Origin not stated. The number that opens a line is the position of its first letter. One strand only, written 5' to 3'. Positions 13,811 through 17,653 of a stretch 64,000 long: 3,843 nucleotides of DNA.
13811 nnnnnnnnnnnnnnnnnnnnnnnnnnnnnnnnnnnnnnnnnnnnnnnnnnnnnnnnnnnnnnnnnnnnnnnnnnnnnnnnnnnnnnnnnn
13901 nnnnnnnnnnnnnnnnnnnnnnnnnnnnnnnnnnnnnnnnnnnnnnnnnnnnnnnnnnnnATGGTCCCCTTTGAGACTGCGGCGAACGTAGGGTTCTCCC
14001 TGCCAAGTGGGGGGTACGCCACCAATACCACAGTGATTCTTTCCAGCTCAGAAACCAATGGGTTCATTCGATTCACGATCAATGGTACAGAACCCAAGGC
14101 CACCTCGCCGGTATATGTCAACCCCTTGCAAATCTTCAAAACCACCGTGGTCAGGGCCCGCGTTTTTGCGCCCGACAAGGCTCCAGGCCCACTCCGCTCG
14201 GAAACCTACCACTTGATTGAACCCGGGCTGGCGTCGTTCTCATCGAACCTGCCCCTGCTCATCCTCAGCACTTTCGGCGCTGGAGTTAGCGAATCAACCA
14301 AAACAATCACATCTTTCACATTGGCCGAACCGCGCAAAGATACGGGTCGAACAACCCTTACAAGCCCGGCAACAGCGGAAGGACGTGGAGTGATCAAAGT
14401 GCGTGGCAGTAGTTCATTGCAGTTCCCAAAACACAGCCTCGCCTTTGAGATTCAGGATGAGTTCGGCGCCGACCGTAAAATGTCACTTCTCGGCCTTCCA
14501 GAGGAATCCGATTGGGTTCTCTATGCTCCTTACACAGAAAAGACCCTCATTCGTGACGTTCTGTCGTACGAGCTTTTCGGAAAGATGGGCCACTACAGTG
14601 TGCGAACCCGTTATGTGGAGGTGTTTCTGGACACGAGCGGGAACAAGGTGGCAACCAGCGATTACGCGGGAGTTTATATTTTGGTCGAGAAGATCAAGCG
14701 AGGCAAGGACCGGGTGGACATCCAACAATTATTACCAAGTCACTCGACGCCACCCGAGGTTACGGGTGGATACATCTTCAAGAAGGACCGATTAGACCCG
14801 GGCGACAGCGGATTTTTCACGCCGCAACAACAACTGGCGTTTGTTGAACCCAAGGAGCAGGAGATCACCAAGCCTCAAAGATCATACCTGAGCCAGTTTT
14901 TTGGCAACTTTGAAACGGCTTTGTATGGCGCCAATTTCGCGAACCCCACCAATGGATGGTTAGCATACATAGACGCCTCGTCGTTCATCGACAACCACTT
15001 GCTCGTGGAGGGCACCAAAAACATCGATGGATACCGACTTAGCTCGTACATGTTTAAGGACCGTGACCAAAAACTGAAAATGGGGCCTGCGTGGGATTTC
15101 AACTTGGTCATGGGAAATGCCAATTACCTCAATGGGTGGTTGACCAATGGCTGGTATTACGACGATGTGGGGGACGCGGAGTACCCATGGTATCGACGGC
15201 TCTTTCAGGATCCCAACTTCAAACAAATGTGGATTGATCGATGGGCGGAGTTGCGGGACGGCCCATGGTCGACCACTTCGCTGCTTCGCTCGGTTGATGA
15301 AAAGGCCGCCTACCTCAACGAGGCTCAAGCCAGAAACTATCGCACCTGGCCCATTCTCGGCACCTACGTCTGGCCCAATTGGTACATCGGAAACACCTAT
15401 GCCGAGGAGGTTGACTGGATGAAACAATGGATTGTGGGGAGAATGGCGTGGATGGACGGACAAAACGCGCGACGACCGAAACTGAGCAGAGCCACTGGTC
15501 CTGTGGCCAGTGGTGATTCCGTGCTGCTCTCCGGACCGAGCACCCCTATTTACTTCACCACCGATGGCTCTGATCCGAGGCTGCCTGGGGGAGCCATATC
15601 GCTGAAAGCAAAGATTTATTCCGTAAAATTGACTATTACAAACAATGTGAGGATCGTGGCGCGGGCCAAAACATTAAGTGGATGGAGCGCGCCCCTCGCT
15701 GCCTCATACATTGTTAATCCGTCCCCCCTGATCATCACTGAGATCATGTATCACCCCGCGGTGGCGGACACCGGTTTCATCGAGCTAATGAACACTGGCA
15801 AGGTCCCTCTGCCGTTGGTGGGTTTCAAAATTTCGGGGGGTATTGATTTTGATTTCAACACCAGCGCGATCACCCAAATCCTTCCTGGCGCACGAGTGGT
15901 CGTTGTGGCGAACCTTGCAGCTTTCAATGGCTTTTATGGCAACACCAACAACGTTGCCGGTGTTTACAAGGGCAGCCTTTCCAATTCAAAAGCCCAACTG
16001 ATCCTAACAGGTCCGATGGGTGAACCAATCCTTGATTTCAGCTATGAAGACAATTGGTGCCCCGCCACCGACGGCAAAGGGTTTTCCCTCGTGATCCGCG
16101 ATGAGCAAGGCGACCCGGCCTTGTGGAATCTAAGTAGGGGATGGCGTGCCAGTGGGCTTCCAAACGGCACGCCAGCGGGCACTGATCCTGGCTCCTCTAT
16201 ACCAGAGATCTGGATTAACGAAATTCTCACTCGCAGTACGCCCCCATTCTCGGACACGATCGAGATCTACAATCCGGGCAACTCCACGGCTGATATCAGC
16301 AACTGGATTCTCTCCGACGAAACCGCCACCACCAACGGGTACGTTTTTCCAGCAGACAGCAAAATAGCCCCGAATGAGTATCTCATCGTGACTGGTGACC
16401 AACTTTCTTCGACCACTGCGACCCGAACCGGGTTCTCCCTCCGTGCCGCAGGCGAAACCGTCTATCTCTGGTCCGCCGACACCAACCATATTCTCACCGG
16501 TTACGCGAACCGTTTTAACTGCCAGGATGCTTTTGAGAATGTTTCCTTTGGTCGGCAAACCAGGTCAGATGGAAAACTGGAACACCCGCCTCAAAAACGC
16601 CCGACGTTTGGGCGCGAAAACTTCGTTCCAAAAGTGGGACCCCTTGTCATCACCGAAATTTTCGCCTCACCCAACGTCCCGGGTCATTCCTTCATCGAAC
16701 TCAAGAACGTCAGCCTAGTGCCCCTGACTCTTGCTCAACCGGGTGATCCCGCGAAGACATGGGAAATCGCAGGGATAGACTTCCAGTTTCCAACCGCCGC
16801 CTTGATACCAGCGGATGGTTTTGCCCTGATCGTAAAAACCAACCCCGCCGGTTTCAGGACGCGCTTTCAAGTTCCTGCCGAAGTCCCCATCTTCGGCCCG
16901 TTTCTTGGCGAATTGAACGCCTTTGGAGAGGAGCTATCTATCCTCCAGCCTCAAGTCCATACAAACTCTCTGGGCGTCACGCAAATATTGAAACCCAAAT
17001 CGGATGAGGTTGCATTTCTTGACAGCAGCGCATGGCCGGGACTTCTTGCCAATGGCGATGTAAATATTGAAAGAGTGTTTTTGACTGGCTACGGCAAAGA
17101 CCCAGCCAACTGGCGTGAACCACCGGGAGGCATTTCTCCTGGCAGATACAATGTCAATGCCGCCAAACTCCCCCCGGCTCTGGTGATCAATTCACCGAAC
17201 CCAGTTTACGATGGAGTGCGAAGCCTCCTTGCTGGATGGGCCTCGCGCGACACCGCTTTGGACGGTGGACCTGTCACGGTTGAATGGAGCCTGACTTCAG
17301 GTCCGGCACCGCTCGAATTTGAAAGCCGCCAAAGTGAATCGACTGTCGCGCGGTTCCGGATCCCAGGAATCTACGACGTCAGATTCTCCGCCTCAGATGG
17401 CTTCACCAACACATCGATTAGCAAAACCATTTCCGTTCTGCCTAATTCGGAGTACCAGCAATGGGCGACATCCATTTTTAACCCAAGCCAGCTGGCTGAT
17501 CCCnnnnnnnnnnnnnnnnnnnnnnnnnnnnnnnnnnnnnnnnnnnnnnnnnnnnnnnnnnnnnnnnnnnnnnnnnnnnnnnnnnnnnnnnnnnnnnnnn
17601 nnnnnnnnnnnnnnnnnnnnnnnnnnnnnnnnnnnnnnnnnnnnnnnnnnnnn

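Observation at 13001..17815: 1470-aa secreted lamin-tail x4 / CotH kinase-like / PKD protein, with its reading frame running back into the EF-hand gene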

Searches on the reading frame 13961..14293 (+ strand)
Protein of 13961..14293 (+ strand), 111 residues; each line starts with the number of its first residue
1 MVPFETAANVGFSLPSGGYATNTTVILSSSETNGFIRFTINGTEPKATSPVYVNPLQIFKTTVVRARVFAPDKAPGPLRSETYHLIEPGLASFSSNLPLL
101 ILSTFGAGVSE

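Call 9: search_protein_families(library=pfam, proteins=[window:13961-14293:+], max_evalue=1)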
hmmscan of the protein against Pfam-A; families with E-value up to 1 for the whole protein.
seq(111 aa): 2 families
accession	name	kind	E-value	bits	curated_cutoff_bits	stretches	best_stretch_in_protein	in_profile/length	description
PF13290.12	CHB_HEX_C_1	-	2.2e-14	53.6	22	1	15-74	2-61/67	Chitobiase/beta-hexosaminidase C-terminal domain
PF13287.12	Fn3_assoc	-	2.1e-10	41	23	1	27-83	3-59/59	Fn3 associated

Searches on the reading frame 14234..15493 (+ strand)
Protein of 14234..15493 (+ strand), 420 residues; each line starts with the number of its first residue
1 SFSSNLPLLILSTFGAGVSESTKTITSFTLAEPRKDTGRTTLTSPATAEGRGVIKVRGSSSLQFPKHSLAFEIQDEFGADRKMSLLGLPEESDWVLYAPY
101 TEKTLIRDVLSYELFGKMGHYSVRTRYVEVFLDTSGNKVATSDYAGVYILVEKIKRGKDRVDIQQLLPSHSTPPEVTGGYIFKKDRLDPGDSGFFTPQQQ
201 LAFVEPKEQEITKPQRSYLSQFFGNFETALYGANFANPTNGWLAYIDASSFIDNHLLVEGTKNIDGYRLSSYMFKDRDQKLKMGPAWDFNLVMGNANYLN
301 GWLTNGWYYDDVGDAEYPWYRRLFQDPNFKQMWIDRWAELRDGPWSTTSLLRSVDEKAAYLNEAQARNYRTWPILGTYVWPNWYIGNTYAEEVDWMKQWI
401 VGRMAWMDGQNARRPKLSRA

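Call 30: search_solved_structures(query=A1, max_evalue=1, show_alignments=2)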
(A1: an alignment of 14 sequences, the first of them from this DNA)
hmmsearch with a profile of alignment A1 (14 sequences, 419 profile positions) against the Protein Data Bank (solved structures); distinct sequences matched with E-value up to 1: 2.
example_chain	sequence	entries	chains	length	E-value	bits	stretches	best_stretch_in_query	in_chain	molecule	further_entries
5jd9_A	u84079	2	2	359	0.005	18.9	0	242-408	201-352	Spore coat protein H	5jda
8rd8_To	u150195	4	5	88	0.018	17.1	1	199-257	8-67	Small ribosomal subunit protein bS20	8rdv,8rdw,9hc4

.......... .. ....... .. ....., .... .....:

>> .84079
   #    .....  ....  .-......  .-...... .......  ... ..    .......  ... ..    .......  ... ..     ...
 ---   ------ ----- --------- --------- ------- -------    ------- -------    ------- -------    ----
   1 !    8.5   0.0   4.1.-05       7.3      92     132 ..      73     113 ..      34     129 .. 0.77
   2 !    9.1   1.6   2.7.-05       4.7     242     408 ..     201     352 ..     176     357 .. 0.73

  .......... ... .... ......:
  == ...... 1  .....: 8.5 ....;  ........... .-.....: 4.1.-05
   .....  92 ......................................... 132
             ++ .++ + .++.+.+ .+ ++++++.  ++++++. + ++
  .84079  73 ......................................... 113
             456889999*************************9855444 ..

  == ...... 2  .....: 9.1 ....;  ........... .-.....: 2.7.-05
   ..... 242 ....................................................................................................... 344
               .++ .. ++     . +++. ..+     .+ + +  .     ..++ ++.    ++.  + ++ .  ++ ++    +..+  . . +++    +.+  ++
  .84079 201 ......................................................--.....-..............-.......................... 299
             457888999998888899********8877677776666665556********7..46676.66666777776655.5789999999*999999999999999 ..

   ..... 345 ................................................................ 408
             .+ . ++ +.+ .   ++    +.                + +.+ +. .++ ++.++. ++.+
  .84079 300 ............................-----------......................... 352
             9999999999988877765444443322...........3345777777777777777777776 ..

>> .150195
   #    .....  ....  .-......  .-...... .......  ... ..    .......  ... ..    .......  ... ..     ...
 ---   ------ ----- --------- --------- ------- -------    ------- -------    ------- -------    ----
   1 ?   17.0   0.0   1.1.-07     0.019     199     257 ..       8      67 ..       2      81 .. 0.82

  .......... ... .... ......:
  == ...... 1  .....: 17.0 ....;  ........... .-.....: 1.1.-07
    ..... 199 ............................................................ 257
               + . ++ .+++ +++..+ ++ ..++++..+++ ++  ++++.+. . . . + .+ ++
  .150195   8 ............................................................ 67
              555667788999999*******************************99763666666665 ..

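Call 40: predict_structure(alignment_id=A1)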
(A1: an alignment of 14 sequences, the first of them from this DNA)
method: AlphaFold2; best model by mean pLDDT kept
length: 420 residues; sequences in the alignment: 14
mean_pLDDT: 80.6   pTM: 0.81
mean pLDDT of the five models: 80.6, 79.6, 76.8, 75.2, 75.1
residues with pLDDT >= 90: 146; 70-90: 185; 50-70: 58; < 50: 31
segments of 3 or more residues with pLDDT < 50: 60-62, 101-103, 289-300, 309-313, 380-383
pLDDT, mean of each block of 10 residues (from residue 1): 93 91 92 94 93 79 68 89 90 81 58 82 88 90 89 82 91 93 66 76 86 92 93 89 94 84 57 90 74 35 53 59 89 90 89 90 87 62 62 84 85 57
secondary structure, 60 per line:
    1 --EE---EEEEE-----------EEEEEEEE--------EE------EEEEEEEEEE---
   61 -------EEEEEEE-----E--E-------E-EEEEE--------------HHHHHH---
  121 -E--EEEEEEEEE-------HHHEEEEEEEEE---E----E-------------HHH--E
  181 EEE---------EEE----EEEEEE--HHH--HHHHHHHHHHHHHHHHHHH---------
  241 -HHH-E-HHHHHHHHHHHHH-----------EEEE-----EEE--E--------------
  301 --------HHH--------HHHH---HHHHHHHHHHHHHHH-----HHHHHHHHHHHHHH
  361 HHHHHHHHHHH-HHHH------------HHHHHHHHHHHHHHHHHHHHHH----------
elements in order: E8-12 E24-31 E48-57 E68-74 E93-97 H112-117 E125-133 E144-152 E180-183 E193-195 E200-205 H213-231 H248-260 E272-275 E281-283 H320-323 H327-341 H347-371 H373-376 H389-410

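Call 43: fold_search(model_id=the predicted structure, library=pdb)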
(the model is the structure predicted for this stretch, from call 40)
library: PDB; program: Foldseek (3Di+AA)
matches with E <= 10: 254; with E <= 0.001: 2
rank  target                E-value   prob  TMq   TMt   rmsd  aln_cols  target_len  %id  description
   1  5jda                  6.4e-12  1.00  0.60  0.69   6.7       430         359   12  Bacillus cereus CotH kinase plus Mg2+/AMP (released 2016-05-18)
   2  5jd9                  1.2e-11  1.00  0.60  0.70   6.3       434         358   12  Bacillus cereus CotH kinase (released 2016-05-18)
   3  7ab4_F                2.8e-02  0.47  0.26  0.30  11.7       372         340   10  Crystal structure of the Escherichia coli toxin-antitoxin system HipBST (HipT S59A) (released 2022-01-12)
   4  7ab3_C                3.2e-02  0.41  0.26  0.31  12.1       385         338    9  Crystal structure of the Escherichia coli toxin-antitoxin system HipBST (HipT S57A) (released 2022-01-12)
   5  7ab5_C                4.5e-02  0.44  0.28  0.33  10.7       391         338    9  Crystal structure of the Escherichia coli toxin-antitoxin system HipBST (HipT D233Q) (released 2022-01-12)
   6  7ab3_F                5.3e-02  0.38  0.26  0.31  12.1       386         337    9  Crystal structure of the Escherichia coli toxin-antitoxin system HipBST (HipT S57A) (released 2022-01-12)
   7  7ab4_C                6.6e-02  0.35  0.26  0.31  11.7       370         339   10  Crystal structure of the Escherichia coli toxin-antitoxin system HipBST (HipT S59A) (released 2022-01-12)
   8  7ab5_F                1.5e-01  0.25  0.26  0.31  11.6       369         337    9  Crystal structure of the Escherichia coli toxin-antitoxin system HipBST (HipT D233Q) (released 2022-01-12)
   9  6fww                  9.4e-01  0.01  0.07  0.10  17.9       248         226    8  GFP/KKK. A redesigned GFP with improved solubility (released 2018-08-01)
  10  4n0c_G                1.1e+00  0.02  0.09  0.15  20.6       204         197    7  42F3 TCR pCPE3/H-2Ld complex (released 2015-08-19)
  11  2ah8_A                1.3e+00  0.01  0.07  0.10  17.7       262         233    7  roGFP1-R7. Cystal structure analysis of a rate-enhanced variant of redox-sensitive green fluorescent protein in the ox (released 2006-03-21)
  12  4geu_A                1.6e+00  0.02  0.10  0.22  16.5       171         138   12  Structure of a stabilised ceSAS-6 dimer (released 2013-06-19)
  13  7m6o_A                1.8e+00  0.01  0.07  0.08  20.9       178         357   10  Full length alpha1 Glycine receptor in presence of 0.1mM Glycine and 32uM Tetrahydrocannabinol (released 2022-08-03)
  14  2fzu                  1.8e+00  0.01  0.07  0.10  17.7       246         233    7  Reduced enolate chromophore intermediate for GFP variant (released 2006-03-14)
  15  6m0d                  1.8e+00  0.01  0.09  0.08  20.1       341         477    9  Beijerinckia indica beta-fructosyltransferase (released 2020-08-12)
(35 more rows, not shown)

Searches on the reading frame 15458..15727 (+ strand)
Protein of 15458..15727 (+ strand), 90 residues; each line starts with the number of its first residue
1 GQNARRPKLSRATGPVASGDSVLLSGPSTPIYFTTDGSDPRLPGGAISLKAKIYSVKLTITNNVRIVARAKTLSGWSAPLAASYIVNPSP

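Call 9: search_protein_families(library=pfam, proteins=[window:15458-15727:+], max_evalue=1)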
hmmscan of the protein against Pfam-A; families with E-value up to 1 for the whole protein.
seq(90 aa): 2 families
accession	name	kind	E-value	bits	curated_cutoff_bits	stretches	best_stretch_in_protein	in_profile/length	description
PF13290.12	CHB_HEX_C_1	-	2.5e-05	24.6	22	1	13-72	3-57/67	Chitobiase/beta-hexosaminidase C-terminal domain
PF13287.12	Fn3_assoc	-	5.4e-05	23.6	23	1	27-70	8-44/59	Fn3 associated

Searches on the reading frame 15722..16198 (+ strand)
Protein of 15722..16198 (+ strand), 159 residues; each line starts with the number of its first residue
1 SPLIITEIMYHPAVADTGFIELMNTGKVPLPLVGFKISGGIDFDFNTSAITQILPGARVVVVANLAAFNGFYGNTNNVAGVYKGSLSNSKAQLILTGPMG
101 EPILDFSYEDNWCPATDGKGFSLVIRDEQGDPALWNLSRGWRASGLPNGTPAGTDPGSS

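Call 9: search_protein_families(library=pfam, proteins=[window:15722-16198:+], max_evalue=1)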
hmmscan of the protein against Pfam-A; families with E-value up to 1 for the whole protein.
seq(159 aa): 1 family
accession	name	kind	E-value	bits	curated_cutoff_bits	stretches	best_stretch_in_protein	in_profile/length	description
PF00932.25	LTD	-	6.2e-09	36.6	34.3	1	2-107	7-106/109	Lamin Tail Domain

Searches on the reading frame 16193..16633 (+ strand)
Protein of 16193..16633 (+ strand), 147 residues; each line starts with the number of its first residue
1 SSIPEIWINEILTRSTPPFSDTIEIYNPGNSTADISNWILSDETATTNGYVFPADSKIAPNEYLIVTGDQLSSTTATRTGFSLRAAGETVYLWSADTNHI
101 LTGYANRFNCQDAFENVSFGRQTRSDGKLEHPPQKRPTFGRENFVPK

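Call 9: search_protein_families(library=pfam, proteins=[window:16193-16633:+], max_evalue=1)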
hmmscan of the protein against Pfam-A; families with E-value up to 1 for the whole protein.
seq(147 aa): 2 families
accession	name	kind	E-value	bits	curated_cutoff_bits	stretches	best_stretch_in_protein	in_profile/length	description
PF00932.25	LTD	-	6.8e-15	55.8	34.3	1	3-100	5-102/109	Lamin Tail Domain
PF16219.11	DUF4879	-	0.065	14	22.7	1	88-126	75-112/125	Domain of unknown function (DUF4879)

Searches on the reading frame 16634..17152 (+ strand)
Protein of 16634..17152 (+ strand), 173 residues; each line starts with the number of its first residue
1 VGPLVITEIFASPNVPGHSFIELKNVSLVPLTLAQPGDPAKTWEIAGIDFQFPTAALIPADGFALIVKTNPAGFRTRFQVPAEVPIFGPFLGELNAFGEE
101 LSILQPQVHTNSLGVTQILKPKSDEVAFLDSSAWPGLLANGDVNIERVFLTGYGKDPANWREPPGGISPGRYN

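Call 9: search_protein_families(library=pfam, proteins=[window:16634-17152:+], max_evalue=1)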
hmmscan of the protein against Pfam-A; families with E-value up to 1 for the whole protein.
seq(173 aa): 1 family
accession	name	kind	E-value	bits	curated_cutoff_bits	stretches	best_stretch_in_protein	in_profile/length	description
PF00932.25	LTD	-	0.013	16.3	34.3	1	2-70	6-71/109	Lamin Tail Domain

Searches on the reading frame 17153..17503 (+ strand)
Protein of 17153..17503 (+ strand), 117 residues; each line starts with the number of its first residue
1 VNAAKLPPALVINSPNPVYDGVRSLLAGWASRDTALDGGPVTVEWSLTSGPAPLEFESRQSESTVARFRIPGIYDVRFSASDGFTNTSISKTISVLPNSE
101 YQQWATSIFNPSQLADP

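Call 9: search_protein_families(library=pfam, proteins=[window:17153-17503:+], max_evalue=1)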
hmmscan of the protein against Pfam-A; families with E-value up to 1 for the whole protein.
seq(117 aa): 3 families
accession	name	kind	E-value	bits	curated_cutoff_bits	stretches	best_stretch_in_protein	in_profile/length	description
PF00801.26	PKD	-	0.00091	19.6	23.5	1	35-95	25-80/80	PKD domain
PF22352.2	K319L-like_PKD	-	0.077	13.4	27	1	26-86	16-74/84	K319L-like, PKD domain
PF18911.6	PKD_4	-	0.099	13.2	27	1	30-92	24-80/85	PKD domain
